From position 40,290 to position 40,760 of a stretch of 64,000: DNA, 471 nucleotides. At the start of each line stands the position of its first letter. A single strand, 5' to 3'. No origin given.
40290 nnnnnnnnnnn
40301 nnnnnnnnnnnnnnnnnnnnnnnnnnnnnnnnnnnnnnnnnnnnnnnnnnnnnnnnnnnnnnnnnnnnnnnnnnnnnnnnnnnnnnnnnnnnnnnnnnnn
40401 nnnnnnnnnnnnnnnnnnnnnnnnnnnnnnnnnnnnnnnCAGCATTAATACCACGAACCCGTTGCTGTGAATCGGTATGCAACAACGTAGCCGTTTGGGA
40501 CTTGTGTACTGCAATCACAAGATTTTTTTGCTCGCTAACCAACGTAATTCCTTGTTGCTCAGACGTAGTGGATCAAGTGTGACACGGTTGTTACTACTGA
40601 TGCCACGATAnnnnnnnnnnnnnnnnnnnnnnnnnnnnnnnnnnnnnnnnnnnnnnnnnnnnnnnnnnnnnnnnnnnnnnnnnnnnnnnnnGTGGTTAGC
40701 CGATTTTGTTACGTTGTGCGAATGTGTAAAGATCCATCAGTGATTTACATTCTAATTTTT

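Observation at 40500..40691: evgS reading frame broken near its 5' end in a homopolymer run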

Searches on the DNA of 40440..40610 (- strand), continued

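Call 61: search_dna_similar(query=L029:1-9067:+, collection=ecoli_genomes, mode=near, max_rows=40)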
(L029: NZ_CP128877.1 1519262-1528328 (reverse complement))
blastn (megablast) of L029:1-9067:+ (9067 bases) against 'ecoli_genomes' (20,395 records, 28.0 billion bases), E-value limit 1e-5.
Records with a match: 5439; places in all: 5741; records where one place covers at least 80% of the query: 5381.
Genomes with a match: 5414 of 5426; with a place that covers at least 80% of the query: 5381. Places per genome that has any: lowest 1, median 1, highest 4. On chromosomes: 5716 places; on plasmids: 25.
Best place of each record, by identity: >=99% 6; 95-99% 5427; 90-95% 6.
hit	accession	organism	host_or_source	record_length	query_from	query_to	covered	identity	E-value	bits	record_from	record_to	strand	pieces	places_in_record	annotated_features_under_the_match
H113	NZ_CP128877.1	Escherichia coli strain TUM14759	Homo sapiens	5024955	1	9067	100%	100.0%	0e+0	16744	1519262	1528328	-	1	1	evgS: acid-sensing system histidine kinase EvgS | emrY: multidrug efflux MFS transporter permease subunit EmrY | emrK: multidrug efflux MFS transporter periplasmic adaptor subunit EmrK | yfdE: CoA:oxalate CoA-transferase | evgA: acid-sensing system DNA-binding response regulator EvgA | and 1 other names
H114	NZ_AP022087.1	Escherichia coli strain WP4-S18-ESBL-07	-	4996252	1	9067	100%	100.0%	0e+0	16739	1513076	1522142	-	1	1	evgS: acid-sensing system histidine kinase EvgS | emrY: multidrug efflux MFS transporter permease subunit EmrY | emrK: multidrug efflux MFS transporter periplasmic adaptor subunit EmrK | yfdE: CoA:oxalate CoA-transferase | evgA: acid-sensing system DNA-binding response regulator EvgA | and 1 other names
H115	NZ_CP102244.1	Escherichia coli O7:H15 strain ST70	Homo sapiens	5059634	1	9067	100%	100.0%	0e+0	16733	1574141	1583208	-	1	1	evgS: acid-sensing system histidine kinase EvgS | emrY: multidrug efflux MFS transporter permease subunit EmrY | emrK: multidrug efflux MFS transporter periplasmic adaptor subunit EmrK | yfdE: CoA:oxalate CoA-transferase | evgA: acid-sensing system DNA-binding response regulator EvgA | and 1 other names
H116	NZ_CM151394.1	Escherichia coli strain M114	Burramys parvus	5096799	1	9067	100%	100.0%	0e+0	16733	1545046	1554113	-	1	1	evgS: acid-sensing system histidine kinase EvgS | emrY: multidrug efflux MFS transporter permease subunit EmrY | emrK: multidrug efflux MFS transporter periplasmic adaptor subunit EmrK | yfdE: CoA:oxalate CoA-transferase | evgA: acid-sensing system DNA-binding response regulator EvgA | and 1 other names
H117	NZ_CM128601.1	Escherichia coli strain E300010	Homo sapiens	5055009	1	9067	100%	99.3%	0e+0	16395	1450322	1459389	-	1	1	evgS: acid-sensing system histidine kinase EvgS | emrY: multidrug efflux MFS transporter permease subunit EmrY | emrK: multidrug efflux MFS transporter periplasmic adaptor subunit EmrK | yfdE: CoA:oxalate CoA-transferase | evgA: acid-sensing system DNA-binding response regulator EvgA | and 1 other names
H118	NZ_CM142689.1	Escherichia coli strain UID2309220033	Homo sapiens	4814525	1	9067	100%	99.3%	0e+0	16390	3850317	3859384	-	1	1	evgS: acid-sensing system histidine kinase EvgS | emrY: multidrug efflux MFS transporter permease subunit EmrY | emrK: multidrug efflux MFS transporter periplasmic adaptor subunit EmrK | yfdE: CoA:oxalate CoA-transferase | evgA: acid-sensing system DNA-binding response regulator EvgA | and 1 other names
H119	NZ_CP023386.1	Escherichia coli strain 1190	canine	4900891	1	9067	100%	98.4%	0e+0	15932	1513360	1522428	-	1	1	evgS: acid-sensing system histidine kinase EvgS | emrY: multidrug efflux MFS transporter permease subunit EmrY | emrK: multidrug efflux MFS transporter periplasmic adaptor subunit EmrK | yfdE: CoA:oxalate CoA-transferase | evgA: acid-sensing system DNA-binding response regulator EvgA | and 1 other names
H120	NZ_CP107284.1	Escherichia coli strain SW4848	Water from a lake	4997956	1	9067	100%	98.4%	0e+0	15932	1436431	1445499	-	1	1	evgS: acid-sensing system histidine kinase EvgS | emrY: multidrug efflux MFS transporter permease subunit EmrY | emrK: multidrug efflux MFS transporter periplasmic adaptor subunit EmrK | yfdE: CoA:oxalate CoA-transferase | evgA: acid-sensing system DNA-binding response regulator EvgA | and 1 other names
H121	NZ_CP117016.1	Escherichia coli strain MLI121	Homo sapiens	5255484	1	9067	100%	98.4%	0e+0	15932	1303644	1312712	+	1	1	evgS: acid-sensing system histidine kinase EvgS | emrY: multidrug efflux MFS transporter permease subunit EmrY | emrK: multidrug efflux MFS transporter periplasmic adaptor subunit EmrK | yfdE: CoA:oxalate CoA-transferase | evgA: acid-sensing system DNA-binding response regulator EvgA | and 1 other names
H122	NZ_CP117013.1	Escherichia coli strain MLI114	Homo sapiens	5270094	1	9067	100%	98.4%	0e+0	15932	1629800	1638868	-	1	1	evgS: acid-sensing system histidine kinase EvgS | emrY: multidrug efflux MFS transporter permease subunit EmrY | emrK: multidrug efflux MFS transporter periplasmic adaptor subunit EmrK | yfdE: CoA:oxalate CoA-transferase | evgA: acid-sensing system DNA-binding response regulator EvgA | and 1 other names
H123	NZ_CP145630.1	Escherichia coli strain S1-SRL-01-C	Homo sapiens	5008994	1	9067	100%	98.4%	0e+0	15932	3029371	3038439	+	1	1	evgS: acid-sensing system histidine kinase EvgS | emrY: multidrug efflux MFS transporter permease subunit EmrY | emrK: multidrug efflux MFS transporter periplasmic adaptor subunit EmrK | yfdE: CoA:oxalate CoA-transferase | evgA: acid-sensing system DNA-binding response regulator EvgA | and 1 other names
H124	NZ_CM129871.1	Escherichia coli strain PCP07014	seawater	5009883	1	9067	100%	98.4%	0e+0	15932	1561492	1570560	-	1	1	evgS: acid-sensing system histidine kinase EvgS | emrY: multidrug efflux MFS transporter permease subunit EmrY | emrK: multidrug efflux MFS transporter periplasmic adaptor subunit EmrK | yfdE: CoA:oxalate CoA-transferase | evgA: acid-sensing system DNA-binding response regulator EvgA | and 1 other names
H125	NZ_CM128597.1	Escherichia coli strain E700025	Homo sapiens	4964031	1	9067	100%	98.4%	0e+0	15932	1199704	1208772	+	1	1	evgS: acid-sensing system histidine kinase EvgS | emrY: multidrug efflux MFS transporter permease subunit EmrY | emrK: multidrug efflux MFS transporter periplasmic adaptor subunit EmrK | yfdE: CoA:oxalate CoA-transferase | evgA: acid-sensing system DNA-binding response regulator EvgA | and 1 other names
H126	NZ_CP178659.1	Escherichia coli strain VTB96933v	Chicken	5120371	1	9067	100%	98.4%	0e+0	15932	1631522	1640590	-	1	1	evgS: acid-sensing system histidine kinase EvgS | emrY: multidrug efflux MFS transporter permease subunit EmrY | emrK: multidrug efflux MFS transporter periplasmic adaptor subunit EmrK | yfdE: CoA:oxalate CoA-transferase | evgA: acid-sensing system DNA-binding response regulator EvgA | and 1 other names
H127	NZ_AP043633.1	Escherichia coli strain AST240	Homo sapiens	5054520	1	9067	100%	98.4%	0e+0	15932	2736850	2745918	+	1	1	evgS: acid-sensing system histidine kinase EvgS | emrY: multidrug efflux MFS transporter permease subunit EmrY | emrK: multidrug efflux MFS transporter periplasmic adaptor subunit EmrK | yfdE: CoA:oxalate CoA-transferase | evgA: acid-sensing system DNA-binding response regulator EvgA | and 1 other names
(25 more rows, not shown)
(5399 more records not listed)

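Call 74: get_annotated_region(hit=H113, flank=20000)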
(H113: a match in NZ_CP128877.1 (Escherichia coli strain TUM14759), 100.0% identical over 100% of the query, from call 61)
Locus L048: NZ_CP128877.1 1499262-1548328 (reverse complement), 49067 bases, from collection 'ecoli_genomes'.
description: Escherichia coli strain TUM14759 chromosome, complete genome
organism: Escherichia coli strain TUM14759 (NCBI taxid 562)
replicon: chromosome; assembly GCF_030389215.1
host: Homo sapiens; source: feces; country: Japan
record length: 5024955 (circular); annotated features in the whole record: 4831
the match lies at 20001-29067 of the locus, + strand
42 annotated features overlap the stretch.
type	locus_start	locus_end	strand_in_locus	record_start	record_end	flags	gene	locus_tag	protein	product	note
CDS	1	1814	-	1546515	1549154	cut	-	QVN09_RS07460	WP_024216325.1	fimbrial biogenesis outer membrane usher protein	-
CDS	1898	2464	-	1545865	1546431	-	-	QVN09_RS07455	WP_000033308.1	fimbrial protein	-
CDS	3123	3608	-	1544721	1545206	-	sixA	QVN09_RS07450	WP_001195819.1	phosphohistidine phosphatase SixA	-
CDS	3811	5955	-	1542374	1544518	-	fadJ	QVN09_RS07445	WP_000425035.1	fatty acid oxidation complex subunit alpha FadJ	-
CDS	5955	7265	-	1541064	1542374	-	fadI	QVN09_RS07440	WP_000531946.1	acetyl-CoA C-acyltransferase FadI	-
CDS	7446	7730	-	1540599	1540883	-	yfcZ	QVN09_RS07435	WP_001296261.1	YfcZ/YiiS family protein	-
CDS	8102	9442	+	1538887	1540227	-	fadL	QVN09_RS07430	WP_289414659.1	long-chain fatty acid transporter FadL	-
CDS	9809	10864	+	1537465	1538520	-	-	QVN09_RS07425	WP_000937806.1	hypothetical protein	-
CDS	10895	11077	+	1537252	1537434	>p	-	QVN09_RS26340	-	hypothetical protein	incomplete; partial in the middle of a contig; missing N-terminus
CDS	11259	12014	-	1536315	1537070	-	mlaA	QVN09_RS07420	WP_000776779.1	phospholipid-binding lipoprotein MlaA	-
CDS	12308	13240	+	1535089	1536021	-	yfdC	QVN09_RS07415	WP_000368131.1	formate/nitrite transporter family protein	-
tRNA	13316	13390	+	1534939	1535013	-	-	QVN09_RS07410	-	tRNA-Arg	-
CDS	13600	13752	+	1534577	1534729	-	-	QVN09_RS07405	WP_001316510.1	DUF4942 domain-containing protein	-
CDS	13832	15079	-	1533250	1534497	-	-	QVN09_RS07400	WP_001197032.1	oligosaccharide MFS transporter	-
CDS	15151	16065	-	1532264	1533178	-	-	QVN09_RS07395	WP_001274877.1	aminoimidazole riboside kinase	-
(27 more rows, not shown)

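Call 75: get_annotated_region(hit=H114, flank=20000)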
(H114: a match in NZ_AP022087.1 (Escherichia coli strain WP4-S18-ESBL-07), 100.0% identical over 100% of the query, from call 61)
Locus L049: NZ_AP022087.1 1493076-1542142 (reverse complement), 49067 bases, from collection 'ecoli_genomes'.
description: Escherichia coli strain WP4-S18-ESBL-07 chromosome, complete genome
organism: Escherichia coli strain WP4-S18-ESBL-07 (NCBI taxid 562)
replicon: chromosome; assembly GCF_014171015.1
host: -; source: -; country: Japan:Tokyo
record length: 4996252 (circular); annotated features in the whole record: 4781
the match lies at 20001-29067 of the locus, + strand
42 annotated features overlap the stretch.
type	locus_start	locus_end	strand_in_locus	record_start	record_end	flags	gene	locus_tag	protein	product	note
CDS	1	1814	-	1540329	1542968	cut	-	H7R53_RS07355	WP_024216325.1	fimbrial biogenesis outer membrane usher protein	-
CDS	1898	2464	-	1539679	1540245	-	-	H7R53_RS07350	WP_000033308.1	fimbrial protein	-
CDS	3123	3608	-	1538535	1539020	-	sixA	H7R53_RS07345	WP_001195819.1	phosphohistidine phosphatase SixA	-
CDS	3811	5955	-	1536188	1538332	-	fadJ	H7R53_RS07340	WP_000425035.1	fatty acid oxidation complex subunit alpha FadJ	-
CDS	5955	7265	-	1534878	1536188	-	fadI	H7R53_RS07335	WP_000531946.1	acetyl-CoA C-acyltransferase FadI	-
CDS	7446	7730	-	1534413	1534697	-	yfcZ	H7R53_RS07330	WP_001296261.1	YfcZ/YiiS family protein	-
CDS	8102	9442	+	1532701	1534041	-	fadL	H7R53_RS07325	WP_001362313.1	long-chain fatty acid transporter FadL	-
CDS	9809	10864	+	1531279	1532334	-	-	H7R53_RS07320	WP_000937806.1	hypothetical protein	-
CDS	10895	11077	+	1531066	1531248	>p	-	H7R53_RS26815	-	hypothetical protein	incomplete; partial in the middle of a contig; missing N-terminus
CDS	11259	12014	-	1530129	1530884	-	mlaA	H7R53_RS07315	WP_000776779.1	phospholipid-binding lipoprotein MlaA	-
CDS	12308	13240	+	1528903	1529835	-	yfdC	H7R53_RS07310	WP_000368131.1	formate/nitrite transporter family protein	-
tRNA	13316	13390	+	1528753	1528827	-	-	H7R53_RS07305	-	tRNA-Arg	-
CDS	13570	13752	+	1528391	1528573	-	-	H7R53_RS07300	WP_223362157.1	DUF4942 domain-containing protein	-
CDS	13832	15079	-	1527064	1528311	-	-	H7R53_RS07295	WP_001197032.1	oligosaccharide MFS transporter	-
CDS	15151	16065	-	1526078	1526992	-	-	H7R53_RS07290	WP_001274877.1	aminoimidazole riboside kinase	-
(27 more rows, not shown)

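Call 76: get_annotated_region(hit=H115, flank=20000)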
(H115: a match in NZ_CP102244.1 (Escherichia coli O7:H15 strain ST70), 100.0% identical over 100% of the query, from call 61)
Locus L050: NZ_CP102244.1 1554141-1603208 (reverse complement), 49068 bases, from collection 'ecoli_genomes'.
description: Escherichia coli O7:H15 strain ST70 chromosome, complete genome
organism: Escherichia coli O7:H15 strain ST70 (NCBI taxid 2969654)
replicon: chromosome; assembly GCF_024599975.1
host: Homo sapiens; source: blood; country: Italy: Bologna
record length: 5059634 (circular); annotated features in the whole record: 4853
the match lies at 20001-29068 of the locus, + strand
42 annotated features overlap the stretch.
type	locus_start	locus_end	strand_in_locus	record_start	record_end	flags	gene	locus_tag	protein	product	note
CDS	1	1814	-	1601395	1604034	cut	-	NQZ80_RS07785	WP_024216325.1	fimbrial biogenesis outer membrane usher protein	-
CDS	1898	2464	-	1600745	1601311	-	-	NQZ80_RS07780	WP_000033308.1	fimbrial protein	-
CDS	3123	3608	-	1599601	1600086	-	sixA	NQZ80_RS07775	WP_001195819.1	phosphohistidine phosphatase SixA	-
CDS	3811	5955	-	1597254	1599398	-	fadJ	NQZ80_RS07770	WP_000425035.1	fatty acid oxidation complex subunit alpha FadJ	-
CDS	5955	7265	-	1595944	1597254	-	fadI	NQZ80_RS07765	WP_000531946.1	acetyl-CoA C-acyltransferase FadI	-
CDS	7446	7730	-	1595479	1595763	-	yfcZ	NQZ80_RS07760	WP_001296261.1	YfcZ/YiiS family protein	-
CDS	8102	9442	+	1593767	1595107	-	fadL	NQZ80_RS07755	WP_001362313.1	long-chain fatty acid transporter FadL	-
CDS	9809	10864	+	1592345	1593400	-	-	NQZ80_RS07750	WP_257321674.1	hypothetical protein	-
CDS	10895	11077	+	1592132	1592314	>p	-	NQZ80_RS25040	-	hypothetical protein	incomplete; partial in the middle of a contig; missing N-terminus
CDS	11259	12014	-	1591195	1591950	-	mlaA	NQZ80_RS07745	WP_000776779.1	phospholipid-binding lipoprotein MlaA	-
CDS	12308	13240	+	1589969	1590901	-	yfdC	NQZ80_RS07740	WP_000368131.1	formate/nitrite transporter family protein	-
tRNA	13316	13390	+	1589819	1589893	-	-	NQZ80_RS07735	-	tRNA-Arg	-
CDS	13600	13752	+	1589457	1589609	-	-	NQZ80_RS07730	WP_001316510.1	DUF4942 domain-containing protein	-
CDS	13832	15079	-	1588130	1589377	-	-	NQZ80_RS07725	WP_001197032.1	oligosaccharide MFS transporter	-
CDS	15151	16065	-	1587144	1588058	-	-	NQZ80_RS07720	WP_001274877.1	aminoimidazole riboside kinase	-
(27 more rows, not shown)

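Call 77: get_annotated_region(hit=H116, flank=20000)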
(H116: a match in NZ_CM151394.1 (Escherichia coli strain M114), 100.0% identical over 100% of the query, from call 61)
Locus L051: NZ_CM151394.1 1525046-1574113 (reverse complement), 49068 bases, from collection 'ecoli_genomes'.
description: Escherichia coli strain M114 chromosome, whole genome shotgun sequence
organism: Escherichia coli strain M114 (NCBI taxid 562)
replicon: chromosome; assembly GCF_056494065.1
host: Burramys parvus; source: -; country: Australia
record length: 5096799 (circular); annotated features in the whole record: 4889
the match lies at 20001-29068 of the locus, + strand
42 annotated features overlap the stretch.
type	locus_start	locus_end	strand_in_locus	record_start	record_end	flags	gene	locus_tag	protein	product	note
CDS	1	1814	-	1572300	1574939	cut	-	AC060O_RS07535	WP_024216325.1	fimbrial biogenesis outer membrane usher protein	-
CDS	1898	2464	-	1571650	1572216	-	-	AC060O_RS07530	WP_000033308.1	fimbrial protein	-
CDS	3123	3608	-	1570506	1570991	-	sixA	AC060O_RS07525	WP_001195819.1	phosphohistidine phosphatase SixA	-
CDS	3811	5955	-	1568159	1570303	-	fadJ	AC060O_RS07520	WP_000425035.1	fatty acid oxidation complex subunit alpha FadJ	-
CDS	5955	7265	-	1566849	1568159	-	fadI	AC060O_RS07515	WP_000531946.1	acetyl-CoA C-acyltransferase FadI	-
CDS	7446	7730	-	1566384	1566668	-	yfcZ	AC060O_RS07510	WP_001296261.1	YfcZ/YiiS family protein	-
CDS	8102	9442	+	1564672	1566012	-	fadL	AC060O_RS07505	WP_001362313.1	long-chain fatty acid transporter FadL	-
CDS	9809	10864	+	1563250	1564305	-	-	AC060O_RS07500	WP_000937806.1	hypothetical protein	-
CDS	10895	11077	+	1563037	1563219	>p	-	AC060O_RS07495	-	hypothetical protein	incomplete; partial in the middle of a contig; missing N-terminus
CDS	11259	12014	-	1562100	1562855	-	mlaA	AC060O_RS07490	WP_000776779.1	phospholipid-binding lipoprotein MlaA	-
CDS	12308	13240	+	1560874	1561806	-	yfdC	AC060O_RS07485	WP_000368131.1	formate/nitrite transporter family protein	-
tRNA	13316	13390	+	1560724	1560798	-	-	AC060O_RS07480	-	tRNA-Arg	-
CDS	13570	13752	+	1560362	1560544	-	-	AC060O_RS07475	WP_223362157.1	DUF4942 domain-containing protein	-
CDS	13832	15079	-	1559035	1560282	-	-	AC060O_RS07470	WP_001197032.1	oligosaccharide MFS transporter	-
CDS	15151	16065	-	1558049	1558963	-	-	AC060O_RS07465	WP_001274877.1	aminoimidazole riboside kinase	-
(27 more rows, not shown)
